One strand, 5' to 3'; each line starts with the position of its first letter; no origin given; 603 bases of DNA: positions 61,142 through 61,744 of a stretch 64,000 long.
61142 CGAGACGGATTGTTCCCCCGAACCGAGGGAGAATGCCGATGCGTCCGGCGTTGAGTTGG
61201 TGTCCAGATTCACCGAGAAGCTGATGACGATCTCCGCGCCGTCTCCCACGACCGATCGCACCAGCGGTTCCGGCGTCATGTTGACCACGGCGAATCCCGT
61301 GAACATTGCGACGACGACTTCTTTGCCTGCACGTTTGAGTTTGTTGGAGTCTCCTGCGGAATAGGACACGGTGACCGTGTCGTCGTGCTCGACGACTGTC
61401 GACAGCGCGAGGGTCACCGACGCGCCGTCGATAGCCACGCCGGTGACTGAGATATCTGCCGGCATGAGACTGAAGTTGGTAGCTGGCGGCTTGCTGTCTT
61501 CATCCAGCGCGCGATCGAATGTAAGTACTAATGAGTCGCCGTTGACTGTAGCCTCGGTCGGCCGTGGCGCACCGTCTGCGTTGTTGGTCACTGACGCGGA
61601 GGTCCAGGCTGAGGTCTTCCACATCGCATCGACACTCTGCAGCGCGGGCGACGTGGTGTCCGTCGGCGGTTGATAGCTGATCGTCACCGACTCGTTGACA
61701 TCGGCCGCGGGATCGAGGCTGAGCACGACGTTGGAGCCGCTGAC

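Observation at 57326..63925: Giant 2,199-aa secreted protein built from ~20 tandem Ig-like repeats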

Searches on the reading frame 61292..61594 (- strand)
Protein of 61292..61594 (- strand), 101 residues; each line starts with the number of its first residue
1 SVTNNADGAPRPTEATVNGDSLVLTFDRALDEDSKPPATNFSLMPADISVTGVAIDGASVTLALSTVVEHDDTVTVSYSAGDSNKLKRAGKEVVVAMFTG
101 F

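Call 80: search_solved_structures(query=A5, max_evalue=1, show_alignments=1)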
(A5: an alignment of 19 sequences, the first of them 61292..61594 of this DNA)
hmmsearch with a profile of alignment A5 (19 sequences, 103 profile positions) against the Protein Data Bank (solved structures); distinct sequences matched with E-value up to 1: 1.
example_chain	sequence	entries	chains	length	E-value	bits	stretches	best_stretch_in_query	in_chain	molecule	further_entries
6m5y_A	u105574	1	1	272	0.6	13.8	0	20-70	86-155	Galectin-1,Galectin-1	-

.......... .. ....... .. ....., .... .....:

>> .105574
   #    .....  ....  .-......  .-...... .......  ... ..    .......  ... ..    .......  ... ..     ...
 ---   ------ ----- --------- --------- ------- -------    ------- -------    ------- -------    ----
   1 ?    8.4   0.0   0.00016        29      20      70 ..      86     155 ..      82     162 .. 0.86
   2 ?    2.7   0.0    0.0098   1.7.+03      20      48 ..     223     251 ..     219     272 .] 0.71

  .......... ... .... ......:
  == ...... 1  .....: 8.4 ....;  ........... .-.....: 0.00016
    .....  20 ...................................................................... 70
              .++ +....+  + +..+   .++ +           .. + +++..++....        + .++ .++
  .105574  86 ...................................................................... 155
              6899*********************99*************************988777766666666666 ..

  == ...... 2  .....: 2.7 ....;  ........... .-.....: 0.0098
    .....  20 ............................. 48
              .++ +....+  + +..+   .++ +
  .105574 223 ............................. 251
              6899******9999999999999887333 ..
